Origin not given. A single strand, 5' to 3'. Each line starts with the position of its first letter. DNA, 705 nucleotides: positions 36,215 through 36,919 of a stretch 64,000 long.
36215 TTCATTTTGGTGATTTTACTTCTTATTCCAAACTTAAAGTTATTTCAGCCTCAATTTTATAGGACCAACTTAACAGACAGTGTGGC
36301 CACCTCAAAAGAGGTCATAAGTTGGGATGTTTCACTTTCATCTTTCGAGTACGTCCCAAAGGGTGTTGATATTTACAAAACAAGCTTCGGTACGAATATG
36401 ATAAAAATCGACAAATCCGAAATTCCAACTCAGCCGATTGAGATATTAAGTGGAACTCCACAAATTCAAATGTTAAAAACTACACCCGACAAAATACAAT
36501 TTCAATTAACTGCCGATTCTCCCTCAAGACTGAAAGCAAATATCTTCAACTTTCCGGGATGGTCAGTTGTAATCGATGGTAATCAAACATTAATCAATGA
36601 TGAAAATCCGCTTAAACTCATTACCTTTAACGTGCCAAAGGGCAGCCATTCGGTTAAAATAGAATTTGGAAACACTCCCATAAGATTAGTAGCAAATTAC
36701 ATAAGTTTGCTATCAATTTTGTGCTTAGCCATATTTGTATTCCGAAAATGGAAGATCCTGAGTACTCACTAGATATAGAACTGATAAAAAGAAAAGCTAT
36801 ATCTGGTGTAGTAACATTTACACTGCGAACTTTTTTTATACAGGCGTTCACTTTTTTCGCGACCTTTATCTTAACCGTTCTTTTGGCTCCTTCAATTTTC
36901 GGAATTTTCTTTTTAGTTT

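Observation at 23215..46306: Two membrane-protein families share a YfhO-type C-terminal domain with the motif PGW-x-(A/V)F-x-(D/N)G ... (V/L)P-x-G-x-H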

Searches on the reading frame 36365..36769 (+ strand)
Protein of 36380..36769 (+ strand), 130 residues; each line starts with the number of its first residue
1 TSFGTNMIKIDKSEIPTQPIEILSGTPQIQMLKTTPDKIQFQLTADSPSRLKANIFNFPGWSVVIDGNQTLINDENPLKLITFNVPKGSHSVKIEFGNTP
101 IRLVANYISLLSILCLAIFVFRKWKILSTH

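Call 16: search_protein_families(library=pfam, proteins=[window:36380-36769:+], max_evalue=10)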
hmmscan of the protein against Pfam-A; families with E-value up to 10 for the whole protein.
window:36380-36769:+ (130 aa): 1 family
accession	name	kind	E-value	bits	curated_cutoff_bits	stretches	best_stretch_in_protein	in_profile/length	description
PF09586.16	YfhO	-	0.0026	16.6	28.5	1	31-96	758-823/835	Bacterial membrane protein YfhO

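Call 49: search_protein_representatives(alignment_id=A3)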
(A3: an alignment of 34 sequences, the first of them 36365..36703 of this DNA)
Query: 34 sequences, 100 profile positions. Proteins with E-value up to 0.001 (for the whole library): 44920; up to 1e-10: 7994; up to 1e-30: 4. The best 150 are listed.
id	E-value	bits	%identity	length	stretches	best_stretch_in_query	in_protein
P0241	1.3e-50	185.5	-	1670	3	11-100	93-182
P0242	2.3e-42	159.1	-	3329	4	8-94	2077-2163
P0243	1.2e-32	127.9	-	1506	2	13-97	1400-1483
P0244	5.3e-32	125.8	-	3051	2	16-97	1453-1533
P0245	2.6e-29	117.2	-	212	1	2-99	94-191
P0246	2.0e-27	111.1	-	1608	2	19-97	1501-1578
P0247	2.3e-27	111.0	-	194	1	1-99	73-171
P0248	9.2e-27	109.0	-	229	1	1-99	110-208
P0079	3.7e-26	107.1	-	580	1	1-99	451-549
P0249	1.3e-25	105.3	-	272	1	1-99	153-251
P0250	1.4e-25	105.2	-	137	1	1-99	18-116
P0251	2.0e-25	104.7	-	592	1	6-98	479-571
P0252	2.2e-25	104.6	-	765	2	7-98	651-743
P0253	2.8e-25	104.3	-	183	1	1-99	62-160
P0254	9.8e-25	102.5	-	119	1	3-99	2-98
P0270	1.2e-20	89.3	-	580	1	1-99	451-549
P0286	2.2e-19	85.3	-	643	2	8-92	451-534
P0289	3.5e-19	84.7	-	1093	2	30-99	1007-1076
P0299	6.7e-19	83.8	-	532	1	8-99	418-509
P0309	1.5e-18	82.7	-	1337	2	12-99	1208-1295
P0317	2.1e-18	82.2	-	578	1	10-99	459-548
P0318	2.2e-18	82.1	-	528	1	8-98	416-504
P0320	2.4e-18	82.0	-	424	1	14-96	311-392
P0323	2.5e-18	81.9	-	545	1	1-99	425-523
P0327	2.9e-18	81.7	-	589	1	1-100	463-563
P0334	4.4e-18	81.1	-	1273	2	8-99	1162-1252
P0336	5.1e-18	81.0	-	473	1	7-99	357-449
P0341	5.6e-18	80.8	-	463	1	1-100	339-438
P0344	6.7e-18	80.6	-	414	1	1-99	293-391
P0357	9.1e-18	80.1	-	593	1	13-99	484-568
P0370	1.3e-17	79.6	-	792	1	17-97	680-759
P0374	1.6e-17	79.3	-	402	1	3-98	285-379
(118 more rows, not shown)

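Call 51: search_protein_families(library=pfam, alignment_id=A4, max_evalue=0.001)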
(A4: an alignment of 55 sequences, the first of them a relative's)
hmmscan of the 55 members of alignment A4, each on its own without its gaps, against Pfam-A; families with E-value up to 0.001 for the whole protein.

A. member 1, P0251 (592 aa): 1 family
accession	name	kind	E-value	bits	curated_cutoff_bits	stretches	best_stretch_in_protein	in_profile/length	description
PF09586.16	YfhO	-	2.1e-18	66.6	28.5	1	489-571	750-833/835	Bacterial membrane protein YfhO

B. families by the number of members that match (of 55 scanned): 6 families
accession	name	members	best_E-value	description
PF09586.16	YfhO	43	1.8e-38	Bacterial membrane protein YfhO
PF10131.15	PTPS_related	13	8.9e-30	6-pyruvoyl-tetrahydropterin synthase related domain; membrane protein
PF13231.12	PMT_2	4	3.6e-06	Dolichyl-phosphate-mannose-protein mannosyltransferase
PF11303.13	DUF3105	1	3.1e-16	Protein of unknown function (DUF3105)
PF09852.15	DUF2079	1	8.5e-06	Predicted membrane protein (DUF2079)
PF02516.20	STT3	1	0.00019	Oligosaccharyl transferase STT3, N-terminal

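Call 53: search_protein_families(library=pfam, proteins=[P0299, P0323, P0327, P0318, P0317, P0357, P0370, P0320, P0374, P0286], max_evalue=0.01)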
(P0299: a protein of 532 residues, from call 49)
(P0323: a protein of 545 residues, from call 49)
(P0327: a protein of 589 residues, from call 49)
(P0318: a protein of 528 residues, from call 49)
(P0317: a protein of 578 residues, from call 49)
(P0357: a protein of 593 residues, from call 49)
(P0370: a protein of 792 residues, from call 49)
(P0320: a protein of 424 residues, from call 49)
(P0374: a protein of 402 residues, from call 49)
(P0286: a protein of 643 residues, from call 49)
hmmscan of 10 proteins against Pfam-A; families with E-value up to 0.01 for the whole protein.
P0299 (532 aa): 0 families

P0323 (545 aa): 1 family
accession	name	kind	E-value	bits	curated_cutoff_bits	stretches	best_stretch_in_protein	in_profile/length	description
PF10131.15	PTPS_related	-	1.7e-11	43.8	26.4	1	39-391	1-321/621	6-pyruvoyl-tetrahydropterin synthase related domain; membrane protein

P0327 (589 aa): 1 family
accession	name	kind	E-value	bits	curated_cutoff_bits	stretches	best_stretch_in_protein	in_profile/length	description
PF10131.15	PTPS_related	-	5.2e-11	42.2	26.4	1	71-410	1-306/621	6-pyruvoyl-tetrahydropterin synthase related domain; membrane protein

P0318 (528 aa): 2 families
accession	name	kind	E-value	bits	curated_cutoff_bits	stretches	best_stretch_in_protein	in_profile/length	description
PF10131.15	PTPS_related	-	3.6e-11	42.7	26.4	1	69-381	1-315/621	6-pyruvoyl-tetrahydropterin synthase related domain; membrane protein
PF09586.16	YfhO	-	0.00034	19.6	28.5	1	428-500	755-829/835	Bacterial membrane protein YfhO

P0317 (578 aa): 3 families
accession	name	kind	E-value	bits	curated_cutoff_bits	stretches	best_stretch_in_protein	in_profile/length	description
PF10131.15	PTPS_related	-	8.9e-11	41.4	26.4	1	74-389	3-296/621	6-pyruvoyl-tetrahydropterin synthase related domain; membrane protein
PF13231.12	PMT_2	-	1.8e-05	25.5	26.1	1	77-231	4-154/160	Dolichyl-phosphate-mannose-protein mannosyltransferase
PF02516.20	STT3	-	0.00019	21.5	24.5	1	64-406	59-397/405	Oligosaccharyl transferase STT3, N-terminal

P0357 (593 aa): 1 family
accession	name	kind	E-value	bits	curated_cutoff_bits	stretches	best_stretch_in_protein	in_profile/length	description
PF10131.15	PTPS_related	-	7.7e-22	77.9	26.4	1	80-379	1-282/621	6-pyruvoyl-tetrahydropterin synthase related domain; membrane protein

P0370 (792 aa): 1 family
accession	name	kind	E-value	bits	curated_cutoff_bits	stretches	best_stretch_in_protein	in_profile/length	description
PF09586.16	YfhO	-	2.2e-22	79.7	28.5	3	680-762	752-835/835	Bacterial membrane protein YfhO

P0320 (424 aa): 1 family
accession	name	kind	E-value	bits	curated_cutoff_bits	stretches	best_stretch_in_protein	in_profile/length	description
PF09586.16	YfhO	-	3.4e-10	39.4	28.5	1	314-396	752-835/835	Bacterial membrane protein YfhO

P0374 (402 aa): 1 family
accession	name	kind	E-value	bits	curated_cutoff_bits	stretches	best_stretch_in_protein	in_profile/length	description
PF09586.16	YfhO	-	2.5e-14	53.1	28.5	1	311-381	764-835/835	Bacterial membrane protein YfhO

P0286 (643 aa): 0 families

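Call 56: search_solved_structures(query=A3, max_evalue=10)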
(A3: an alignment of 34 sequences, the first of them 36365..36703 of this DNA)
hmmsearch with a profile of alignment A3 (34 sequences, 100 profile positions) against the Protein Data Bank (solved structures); distinct sequences matched with E-value up to 10: 2.
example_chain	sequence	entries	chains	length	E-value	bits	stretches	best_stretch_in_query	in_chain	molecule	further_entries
9k1u_D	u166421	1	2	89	0.12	15.5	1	51-95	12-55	Serine/threonine protein kinase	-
5xro_A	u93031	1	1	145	1.1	12.4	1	26-85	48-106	Galectin-10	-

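Call 73: search_protein_families(library=pfam, proteins=[P0289, P0241, P0252, P0309, P0334, P0336, P0341, P0344, P0270], max_evalue=0.001)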
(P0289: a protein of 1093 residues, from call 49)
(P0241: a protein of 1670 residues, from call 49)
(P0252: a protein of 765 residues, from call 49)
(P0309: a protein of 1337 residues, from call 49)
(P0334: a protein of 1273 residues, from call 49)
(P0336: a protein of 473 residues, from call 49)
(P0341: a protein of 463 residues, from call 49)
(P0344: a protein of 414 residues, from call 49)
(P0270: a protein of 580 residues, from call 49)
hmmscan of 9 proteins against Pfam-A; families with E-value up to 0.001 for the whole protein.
P0289 (1093 aa): 3 families
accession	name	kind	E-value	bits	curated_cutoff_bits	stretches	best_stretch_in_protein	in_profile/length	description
PF10131.15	PTPS_related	-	8.9e-30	104.1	26.4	2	70-432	1-346/621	6-pyruvoyl-tetrahydropterin synthase related domain; membrane protein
PF09586.16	YfhO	-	1.8e-17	63.5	28.5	2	56-411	55-401/835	Bacterial membrane protein YfhO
PF13231.12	PMT_2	-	0.00063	20.4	26.1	1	621-751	4-132/160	Dolichyl-phosphate-mannose-protein mannosyltransferase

P0241 (1670 aa): 2 families
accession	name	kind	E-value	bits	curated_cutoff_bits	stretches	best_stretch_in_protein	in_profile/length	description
PF11303.13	DUF3105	-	3.1e-16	60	25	2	1512-1560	9-59/130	Protein of unknown function (DUF3105)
PF10131.15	PTPS_related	-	3e-12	46.3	26.4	2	892-1260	8-301/621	6-pyruvoyl-tetrahydropterin synthase related domain; membrane protein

P0252 (765 aa): 3 families
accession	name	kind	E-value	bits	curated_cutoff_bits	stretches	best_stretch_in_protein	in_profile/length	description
PF09586.16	YfhO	-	2.5e-16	59.7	28.5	2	664-734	754-824/835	Bacterial membrane protein YfhO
PF10131.15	PTPS_related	-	1.8e-07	30.4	26.4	1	282-616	3-314/621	6-pyruvoyl-tetrahydropterin synthase related domain; membrane protein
PF13231.12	PMT_2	-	3.6e-06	27.7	26.1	1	284-434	3-152/160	Dolichyl-phosphate-mannose-protein mannosyltransferase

P0309 (1337 aa): 2 families
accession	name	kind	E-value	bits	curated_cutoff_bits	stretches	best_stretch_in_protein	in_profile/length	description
PF10131.15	PTPS_related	-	8.9e-15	54.6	26.4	1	829-1156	3-302/621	6-pyruvoyl-tetrahydropterin synthase related domain; membrane protein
PF09586.16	YfhO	-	4.6e-09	35.7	28.5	1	634-705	760-832/835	Bacterial membrane protein YfhO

P0334 (1273 aa): 2 families
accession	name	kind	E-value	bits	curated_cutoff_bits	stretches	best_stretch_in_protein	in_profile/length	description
PF09586.16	YfhO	-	1.7e-15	56.9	28.5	2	608-685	756-834/835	Bacterial membrane protein YfhO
PF13231.12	PMT_2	-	1.5e-05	25.7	26.1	1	796-946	3-153/160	Dolichyl-phosphate-mannose-protein mannosyltransferase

P0336 (473 aa): 0 families

P0341 (463 aa): 0 families

P0344 (414 aa): 1 family
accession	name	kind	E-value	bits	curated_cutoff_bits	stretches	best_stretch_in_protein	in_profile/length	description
PF10131.15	PTPS_related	-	0.00035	19.6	26.4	0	2-238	86-298/621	6-pyruvoyl-tetrahydropterin synthase related domain; membrane protein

P0270 (580 aa): 1 family
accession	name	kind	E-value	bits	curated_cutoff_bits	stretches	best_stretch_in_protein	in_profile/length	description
PF10131.15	PTPS_related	-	1.8e-06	27.1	26.4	1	67-428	1-337/621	6-pyruvoyl-tetrahydropterin synthase related domain; membrane protein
